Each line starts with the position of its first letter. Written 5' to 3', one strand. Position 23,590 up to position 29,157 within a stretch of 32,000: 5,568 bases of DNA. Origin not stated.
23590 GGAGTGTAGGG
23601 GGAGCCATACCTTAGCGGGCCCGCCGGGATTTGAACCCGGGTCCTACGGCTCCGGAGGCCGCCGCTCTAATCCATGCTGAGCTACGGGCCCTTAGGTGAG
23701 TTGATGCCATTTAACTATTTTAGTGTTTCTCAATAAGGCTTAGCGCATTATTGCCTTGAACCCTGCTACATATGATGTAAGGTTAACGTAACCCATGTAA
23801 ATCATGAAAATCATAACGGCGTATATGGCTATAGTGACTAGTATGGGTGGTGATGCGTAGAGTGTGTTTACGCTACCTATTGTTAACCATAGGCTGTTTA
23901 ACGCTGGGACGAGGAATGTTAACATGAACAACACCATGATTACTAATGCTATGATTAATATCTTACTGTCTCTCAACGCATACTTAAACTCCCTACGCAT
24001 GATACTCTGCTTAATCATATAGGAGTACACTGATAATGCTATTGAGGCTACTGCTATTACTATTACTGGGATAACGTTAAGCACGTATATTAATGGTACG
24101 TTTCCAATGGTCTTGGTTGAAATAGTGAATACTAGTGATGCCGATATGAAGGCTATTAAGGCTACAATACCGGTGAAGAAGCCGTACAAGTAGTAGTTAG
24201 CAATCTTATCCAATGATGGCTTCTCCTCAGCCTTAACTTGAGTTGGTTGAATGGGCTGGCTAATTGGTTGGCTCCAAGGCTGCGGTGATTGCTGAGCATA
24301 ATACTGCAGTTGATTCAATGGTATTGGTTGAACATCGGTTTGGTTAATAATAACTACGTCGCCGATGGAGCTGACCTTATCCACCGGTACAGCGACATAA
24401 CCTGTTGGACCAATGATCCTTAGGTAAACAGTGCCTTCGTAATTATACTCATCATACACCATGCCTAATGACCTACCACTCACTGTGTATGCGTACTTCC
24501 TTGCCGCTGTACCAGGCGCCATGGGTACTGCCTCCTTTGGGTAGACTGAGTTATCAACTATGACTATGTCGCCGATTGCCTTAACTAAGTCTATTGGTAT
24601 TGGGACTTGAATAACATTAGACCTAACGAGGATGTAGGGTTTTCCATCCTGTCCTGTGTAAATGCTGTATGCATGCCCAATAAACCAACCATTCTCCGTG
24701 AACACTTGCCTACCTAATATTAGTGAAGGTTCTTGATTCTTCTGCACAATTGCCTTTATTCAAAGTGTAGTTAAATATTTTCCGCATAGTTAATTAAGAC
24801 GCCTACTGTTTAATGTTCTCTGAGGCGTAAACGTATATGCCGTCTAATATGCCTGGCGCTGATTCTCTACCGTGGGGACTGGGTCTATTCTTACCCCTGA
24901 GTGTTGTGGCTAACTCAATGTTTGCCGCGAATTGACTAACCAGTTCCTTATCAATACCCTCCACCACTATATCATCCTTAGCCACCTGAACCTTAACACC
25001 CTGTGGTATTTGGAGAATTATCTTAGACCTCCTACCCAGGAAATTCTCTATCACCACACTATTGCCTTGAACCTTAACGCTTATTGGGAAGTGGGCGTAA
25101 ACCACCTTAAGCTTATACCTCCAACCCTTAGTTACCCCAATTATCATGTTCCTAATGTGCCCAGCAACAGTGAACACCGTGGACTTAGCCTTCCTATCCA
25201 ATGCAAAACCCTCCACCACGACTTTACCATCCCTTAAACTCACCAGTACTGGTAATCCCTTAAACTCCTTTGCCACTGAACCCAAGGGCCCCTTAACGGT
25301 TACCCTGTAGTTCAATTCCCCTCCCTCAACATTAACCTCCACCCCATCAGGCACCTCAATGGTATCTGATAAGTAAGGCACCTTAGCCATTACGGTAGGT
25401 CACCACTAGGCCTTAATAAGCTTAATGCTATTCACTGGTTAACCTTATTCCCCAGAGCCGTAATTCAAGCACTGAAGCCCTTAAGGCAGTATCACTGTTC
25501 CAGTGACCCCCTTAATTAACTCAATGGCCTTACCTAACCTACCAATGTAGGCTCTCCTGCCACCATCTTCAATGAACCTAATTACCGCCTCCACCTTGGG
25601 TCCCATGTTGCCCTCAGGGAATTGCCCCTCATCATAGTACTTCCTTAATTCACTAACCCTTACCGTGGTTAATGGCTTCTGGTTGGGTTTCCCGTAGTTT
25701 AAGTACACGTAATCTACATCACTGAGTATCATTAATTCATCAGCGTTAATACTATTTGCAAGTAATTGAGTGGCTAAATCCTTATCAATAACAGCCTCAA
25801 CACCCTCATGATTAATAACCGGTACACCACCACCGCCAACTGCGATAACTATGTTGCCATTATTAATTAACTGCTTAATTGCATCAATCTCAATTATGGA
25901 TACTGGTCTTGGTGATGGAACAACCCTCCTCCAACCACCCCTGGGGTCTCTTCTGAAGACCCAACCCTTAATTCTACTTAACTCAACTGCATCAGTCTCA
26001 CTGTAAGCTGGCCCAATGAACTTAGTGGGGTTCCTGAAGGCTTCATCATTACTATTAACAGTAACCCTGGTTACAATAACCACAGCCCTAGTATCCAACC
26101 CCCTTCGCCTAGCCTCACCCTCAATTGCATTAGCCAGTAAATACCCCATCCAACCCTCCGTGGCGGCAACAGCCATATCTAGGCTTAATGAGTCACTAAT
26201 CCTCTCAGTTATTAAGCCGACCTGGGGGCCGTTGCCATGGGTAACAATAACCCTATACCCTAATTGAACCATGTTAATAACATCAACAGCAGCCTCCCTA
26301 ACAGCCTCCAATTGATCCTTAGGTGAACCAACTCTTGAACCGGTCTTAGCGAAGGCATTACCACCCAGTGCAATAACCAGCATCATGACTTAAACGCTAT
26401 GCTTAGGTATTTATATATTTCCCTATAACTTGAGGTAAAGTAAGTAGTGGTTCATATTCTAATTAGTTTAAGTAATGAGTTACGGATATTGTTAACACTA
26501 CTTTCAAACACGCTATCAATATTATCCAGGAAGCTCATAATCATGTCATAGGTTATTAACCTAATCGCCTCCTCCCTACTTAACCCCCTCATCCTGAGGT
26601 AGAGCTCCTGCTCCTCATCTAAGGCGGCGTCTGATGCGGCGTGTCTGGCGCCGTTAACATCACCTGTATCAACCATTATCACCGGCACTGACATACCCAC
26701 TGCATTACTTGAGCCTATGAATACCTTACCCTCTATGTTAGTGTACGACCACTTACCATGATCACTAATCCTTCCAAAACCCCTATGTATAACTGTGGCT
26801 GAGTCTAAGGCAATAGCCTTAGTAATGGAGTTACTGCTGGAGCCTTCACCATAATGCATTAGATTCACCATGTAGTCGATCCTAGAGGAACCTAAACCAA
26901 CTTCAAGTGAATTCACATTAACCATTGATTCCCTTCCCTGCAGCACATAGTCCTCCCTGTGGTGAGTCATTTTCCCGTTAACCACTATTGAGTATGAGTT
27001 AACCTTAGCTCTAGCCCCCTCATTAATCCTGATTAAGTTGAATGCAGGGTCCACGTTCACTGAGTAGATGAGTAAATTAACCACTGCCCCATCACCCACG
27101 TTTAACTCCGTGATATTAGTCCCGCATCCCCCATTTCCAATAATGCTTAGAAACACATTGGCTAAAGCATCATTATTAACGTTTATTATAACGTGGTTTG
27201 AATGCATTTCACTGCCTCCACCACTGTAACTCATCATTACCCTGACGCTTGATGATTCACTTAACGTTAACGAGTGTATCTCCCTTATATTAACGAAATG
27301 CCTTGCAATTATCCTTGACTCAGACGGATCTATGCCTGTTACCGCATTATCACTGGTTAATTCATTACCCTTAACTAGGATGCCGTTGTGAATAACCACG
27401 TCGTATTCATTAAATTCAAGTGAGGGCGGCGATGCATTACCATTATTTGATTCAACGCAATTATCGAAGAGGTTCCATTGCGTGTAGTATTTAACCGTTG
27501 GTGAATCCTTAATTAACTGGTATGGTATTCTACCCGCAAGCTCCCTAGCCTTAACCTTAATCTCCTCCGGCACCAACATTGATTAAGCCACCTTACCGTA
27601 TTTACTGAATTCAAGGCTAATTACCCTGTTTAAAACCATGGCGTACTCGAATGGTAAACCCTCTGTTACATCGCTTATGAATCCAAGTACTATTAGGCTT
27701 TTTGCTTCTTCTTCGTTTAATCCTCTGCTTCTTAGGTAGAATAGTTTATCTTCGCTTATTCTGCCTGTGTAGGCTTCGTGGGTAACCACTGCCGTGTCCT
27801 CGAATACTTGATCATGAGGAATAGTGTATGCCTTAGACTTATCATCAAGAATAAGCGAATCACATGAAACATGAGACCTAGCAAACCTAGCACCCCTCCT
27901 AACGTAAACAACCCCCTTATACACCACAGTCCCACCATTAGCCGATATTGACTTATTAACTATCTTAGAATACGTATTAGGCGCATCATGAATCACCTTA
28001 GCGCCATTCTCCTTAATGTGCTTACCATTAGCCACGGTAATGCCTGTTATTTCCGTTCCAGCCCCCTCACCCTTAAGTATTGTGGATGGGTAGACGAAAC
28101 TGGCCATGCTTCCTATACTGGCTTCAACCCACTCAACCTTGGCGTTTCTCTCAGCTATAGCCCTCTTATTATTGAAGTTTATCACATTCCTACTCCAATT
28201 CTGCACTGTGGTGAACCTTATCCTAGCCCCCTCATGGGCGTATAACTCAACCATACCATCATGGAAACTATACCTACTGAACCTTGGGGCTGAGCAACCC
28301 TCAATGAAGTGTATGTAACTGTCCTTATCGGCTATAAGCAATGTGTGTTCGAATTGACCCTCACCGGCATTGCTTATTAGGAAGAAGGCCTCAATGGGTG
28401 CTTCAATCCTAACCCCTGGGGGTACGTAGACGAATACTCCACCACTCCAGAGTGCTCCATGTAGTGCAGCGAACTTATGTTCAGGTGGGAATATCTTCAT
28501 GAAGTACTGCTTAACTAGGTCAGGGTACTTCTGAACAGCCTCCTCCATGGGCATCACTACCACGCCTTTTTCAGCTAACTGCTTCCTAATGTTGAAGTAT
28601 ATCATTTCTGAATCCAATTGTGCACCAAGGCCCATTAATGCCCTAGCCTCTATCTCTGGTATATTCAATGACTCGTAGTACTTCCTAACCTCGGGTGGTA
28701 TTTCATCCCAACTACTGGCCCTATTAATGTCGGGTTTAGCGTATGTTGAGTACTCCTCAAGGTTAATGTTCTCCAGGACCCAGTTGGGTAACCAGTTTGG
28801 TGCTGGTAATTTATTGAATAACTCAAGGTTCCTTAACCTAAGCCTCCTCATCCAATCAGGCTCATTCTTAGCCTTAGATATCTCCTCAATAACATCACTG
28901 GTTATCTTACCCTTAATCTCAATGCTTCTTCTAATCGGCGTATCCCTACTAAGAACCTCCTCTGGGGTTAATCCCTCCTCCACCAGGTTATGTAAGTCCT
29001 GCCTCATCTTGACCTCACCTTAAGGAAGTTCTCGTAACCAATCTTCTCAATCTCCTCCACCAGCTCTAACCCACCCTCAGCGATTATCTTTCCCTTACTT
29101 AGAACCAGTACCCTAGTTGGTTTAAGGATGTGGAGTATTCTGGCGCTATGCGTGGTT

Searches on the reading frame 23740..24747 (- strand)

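Call 77: search_protein_families(library=pfam, proteins=[window:23740-24747:-], max_evalue=0.0001)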
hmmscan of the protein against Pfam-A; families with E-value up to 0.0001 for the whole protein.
window:23740-24747:- (335 aa): 1 family
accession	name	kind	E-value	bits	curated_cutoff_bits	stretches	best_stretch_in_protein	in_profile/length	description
PF05239.21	PRC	-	6.4e-06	26.5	21.2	0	10-66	9-73/78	PRC-barrel domain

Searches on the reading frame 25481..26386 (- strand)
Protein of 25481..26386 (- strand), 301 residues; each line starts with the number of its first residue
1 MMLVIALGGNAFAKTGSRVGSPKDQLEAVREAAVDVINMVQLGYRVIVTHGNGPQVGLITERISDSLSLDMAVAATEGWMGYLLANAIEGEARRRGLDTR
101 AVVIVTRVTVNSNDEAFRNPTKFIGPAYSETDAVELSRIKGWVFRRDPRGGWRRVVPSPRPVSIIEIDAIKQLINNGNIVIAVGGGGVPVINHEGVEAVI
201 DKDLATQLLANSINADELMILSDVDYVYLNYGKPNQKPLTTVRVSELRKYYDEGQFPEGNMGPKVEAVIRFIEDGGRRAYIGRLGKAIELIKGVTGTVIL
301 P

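Call 77: search_protein_families(library=pfam, proteins=[window:25481-26386:-], max_evalue=0.0001)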
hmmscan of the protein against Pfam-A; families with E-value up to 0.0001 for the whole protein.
window:25481-26386:- (301 aa): 1 family
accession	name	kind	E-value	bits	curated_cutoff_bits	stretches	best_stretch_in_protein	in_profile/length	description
PF00696.33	AA_kinase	-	1.9e-30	106.8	24.9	1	1-281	1-232/234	Amino acid kinase family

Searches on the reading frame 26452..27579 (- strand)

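Call 77: search_protein_families(library=pfam, proteins=[window:26452-27579:-], max_evalue=0.0001)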
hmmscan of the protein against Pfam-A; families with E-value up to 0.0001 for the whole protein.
window:26452-27579:- (375 aa): 1 family
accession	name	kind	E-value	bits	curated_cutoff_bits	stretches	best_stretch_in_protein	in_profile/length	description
PF01458.23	SUFBD_core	-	3.9e-39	134.9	27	1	122-344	6-230/232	SUF system FeS cluster assembly, SufBD core domain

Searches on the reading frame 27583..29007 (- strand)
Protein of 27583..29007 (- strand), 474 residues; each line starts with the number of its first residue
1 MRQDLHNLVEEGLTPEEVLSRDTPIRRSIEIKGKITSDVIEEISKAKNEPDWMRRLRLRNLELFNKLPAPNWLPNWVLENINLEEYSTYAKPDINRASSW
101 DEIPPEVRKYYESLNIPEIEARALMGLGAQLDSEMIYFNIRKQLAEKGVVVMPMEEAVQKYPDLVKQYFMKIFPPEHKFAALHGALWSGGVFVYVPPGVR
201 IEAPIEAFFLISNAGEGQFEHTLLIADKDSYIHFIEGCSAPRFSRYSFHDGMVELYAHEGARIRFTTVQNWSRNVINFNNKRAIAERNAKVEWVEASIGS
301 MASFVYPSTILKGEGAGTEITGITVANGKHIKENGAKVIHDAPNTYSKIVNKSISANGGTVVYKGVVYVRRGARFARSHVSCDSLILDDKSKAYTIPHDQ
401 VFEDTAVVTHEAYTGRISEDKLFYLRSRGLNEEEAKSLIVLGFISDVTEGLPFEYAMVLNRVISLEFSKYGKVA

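Call 77: search_protein_families(library=pfam, proteins=[window:27583-29007:-], max_evalue=0.0001)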
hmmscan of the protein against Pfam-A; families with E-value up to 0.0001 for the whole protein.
window:27583-29007:- (474 aa): 2 families
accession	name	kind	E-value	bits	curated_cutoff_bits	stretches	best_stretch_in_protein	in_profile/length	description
PF01458.23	SUFBD_core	-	2.5e-78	263.2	27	1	210-443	2-232/232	SUF system FeS cluster assembly, SufBD core domain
PF19295.5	SufBD_N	-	2.3e-10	40.8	23.5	1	138-205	102-170/172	SufBD protein N-terminal region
